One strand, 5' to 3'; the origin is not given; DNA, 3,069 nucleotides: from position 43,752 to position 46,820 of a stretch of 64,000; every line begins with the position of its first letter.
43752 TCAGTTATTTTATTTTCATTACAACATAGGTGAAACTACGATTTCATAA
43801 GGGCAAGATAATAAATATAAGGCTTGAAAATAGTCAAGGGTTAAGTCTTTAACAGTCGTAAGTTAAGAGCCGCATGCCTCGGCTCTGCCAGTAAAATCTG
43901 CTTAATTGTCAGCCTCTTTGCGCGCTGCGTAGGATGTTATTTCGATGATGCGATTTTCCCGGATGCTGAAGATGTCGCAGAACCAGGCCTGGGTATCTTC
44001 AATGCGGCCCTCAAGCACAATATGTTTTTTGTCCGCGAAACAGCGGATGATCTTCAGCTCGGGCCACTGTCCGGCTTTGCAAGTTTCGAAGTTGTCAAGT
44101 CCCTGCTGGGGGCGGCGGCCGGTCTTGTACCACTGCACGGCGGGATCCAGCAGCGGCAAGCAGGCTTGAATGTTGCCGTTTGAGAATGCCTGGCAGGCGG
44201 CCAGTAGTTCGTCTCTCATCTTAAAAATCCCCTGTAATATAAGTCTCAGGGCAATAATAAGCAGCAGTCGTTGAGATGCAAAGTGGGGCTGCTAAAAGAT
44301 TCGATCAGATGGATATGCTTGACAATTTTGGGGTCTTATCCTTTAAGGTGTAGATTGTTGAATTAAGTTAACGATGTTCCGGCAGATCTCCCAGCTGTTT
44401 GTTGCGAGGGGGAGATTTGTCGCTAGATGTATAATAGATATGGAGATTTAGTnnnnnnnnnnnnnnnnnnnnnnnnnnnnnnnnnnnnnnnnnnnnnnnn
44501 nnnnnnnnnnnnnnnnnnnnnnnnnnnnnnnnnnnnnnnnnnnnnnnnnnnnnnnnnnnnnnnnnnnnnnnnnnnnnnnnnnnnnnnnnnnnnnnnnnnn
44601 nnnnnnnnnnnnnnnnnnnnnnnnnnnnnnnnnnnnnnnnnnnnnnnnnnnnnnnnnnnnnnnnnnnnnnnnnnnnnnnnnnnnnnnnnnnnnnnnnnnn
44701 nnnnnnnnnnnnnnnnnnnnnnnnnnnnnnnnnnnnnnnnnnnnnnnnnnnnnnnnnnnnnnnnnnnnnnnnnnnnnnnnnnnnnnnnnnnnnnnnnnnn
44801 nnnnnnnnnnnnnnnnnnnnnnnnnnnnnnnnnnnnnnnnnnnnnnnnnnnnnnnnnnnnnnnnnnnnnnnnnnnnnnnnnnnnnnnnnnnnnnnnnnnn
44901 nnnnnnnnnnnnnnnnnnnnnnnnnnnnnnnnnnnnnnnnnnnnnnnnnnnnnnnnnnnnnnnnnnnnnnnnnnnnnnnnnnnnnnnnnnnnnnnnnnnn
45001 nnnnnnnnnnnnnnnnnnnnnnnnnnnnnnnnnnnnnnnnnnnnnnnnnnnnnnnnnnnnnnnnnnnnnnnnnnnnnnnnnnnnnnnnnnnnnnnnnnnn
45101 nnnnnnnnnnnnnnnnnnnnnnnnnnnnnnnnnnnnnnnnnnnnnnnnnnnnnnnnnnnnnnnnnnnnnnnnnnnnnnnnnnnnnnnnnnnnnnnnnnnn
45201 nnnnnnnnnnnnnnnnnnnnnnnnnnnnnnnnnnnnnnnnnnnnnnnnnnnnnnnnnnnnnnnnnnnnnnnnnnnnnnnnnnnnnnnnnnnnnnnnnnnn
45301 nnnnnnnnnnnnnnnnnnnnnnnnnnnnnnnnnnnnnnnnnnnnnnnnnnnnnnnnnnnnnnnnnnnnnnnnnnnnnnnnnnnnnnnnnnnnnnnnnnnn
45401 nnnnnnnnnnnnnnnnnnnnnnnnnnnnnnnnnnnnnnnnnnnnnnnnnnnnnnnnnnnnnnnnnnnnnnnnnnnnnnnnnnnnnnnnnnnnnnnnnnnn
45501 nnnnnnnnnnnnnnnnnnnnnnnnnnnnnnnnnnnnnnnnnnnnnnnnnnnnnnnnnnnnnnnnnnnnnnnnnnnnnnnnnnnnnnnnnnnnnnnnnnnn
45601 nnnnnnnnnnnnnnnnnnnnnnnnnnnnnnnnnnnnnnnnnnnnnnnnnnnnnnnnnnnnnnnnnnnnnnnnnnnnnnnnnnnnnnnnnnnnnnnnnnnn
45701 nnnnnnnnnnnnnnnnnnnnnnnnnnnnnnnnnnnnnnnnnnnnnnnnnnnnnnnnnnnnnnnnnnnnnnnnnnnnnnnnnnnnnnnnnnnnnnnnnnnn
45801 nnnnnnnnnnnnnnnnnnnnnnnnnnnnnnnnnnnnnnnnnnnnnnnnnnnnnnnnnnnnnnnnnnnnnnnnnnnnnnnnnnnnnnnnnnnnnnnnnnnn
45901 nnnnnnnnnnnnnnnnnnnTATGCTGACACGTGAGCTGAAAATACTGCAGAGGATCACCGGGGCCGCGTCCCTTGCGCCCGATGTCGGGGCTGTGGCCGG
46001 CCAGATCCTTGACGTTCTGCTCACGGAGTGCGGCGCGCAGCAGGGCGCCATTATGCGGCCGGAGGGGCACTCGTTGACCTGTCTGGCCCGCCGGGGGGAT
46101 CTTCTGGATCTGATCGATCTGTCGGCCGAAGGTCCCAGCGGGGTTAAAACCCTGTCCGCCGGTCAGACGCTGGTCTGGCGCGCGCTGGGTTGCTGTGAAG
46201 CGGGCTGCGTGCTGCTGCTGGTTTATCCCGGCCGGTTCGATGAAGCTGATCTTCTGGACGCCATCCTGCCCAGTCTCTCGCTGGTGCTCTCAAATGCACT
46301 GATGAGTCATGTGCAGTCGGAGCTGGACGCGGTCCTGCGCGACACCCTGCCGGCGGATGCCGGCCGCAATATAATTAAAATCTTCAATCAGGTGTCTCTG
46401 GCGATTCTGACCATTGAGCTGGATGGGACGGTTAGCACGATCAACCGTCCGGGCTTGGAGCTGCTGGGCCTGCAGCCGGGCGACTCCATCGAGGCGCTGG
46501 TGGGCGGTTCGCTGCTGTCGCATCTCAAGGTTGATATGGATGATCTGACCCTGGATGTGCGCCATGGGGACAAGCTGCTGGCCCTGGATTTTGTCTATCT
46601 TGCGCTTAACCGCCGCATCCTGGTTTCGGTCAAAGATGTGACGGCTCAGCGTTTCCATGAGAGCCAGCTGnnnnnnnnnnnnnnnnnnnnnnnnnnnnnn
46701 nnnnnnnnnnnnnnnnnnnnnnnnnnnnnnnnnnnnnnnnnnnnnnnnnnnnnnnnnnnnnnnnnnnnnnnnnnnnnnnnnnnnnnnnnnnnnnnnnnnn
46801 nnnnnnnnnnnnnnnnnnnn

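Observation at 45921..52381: GAF/PAS kinase plus sigma-54 regulator followed by two tandem ExeA-like AAA+ ATPases that carry SPOR instead of the usual peptidoglycan-binding domain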

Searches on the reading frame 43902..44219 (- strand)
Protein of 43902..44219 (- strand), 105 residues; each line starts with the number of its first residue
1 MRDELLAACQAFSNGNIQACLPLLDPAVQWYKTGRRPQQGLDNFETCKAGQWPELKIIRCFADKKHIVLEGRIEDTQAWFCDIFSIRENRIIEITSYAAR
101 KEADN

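Call 7: search_protein_families(library=pfam, proteins=[window:43902-44219:-], max_evalue=0.001)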
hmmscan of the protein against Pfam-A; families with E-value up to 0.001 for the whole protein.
window:43902-44219:- (105 aa): 1 family
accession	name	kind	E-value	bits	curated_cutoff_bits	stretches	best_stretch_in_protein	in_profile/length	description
PF12680.13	SnoaL_2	-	0.00024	22.1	27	1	8-93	4-101/102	SnoaL-like domain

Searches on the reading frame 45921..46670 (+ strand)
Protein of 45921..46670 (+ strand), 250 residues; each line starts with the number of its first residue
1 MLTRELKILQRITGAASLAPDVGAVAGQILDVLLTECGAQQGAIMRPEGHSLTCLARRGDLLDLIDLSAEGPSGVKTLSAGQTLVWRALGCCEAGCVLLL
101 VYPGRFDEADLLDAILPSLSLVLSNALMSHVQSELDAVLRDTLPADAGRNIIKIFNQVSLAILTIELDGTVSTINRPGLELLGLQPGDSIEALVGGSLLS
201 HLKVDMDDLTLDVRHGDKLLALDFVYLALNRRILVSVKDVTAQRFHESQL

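Call 40: search_protein_families(library=pfam, proteins=[window:45921-46670:+], max_evalue=10)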
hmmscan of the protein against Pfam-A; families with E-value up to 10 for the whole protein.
seq(250 aa): 1 family
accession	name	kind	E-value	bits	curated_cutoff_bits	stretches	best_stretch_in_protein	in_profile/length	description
PF13188.13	PAS_8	-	0.036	14.4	21.8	1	153-193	5-42/65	PAS domain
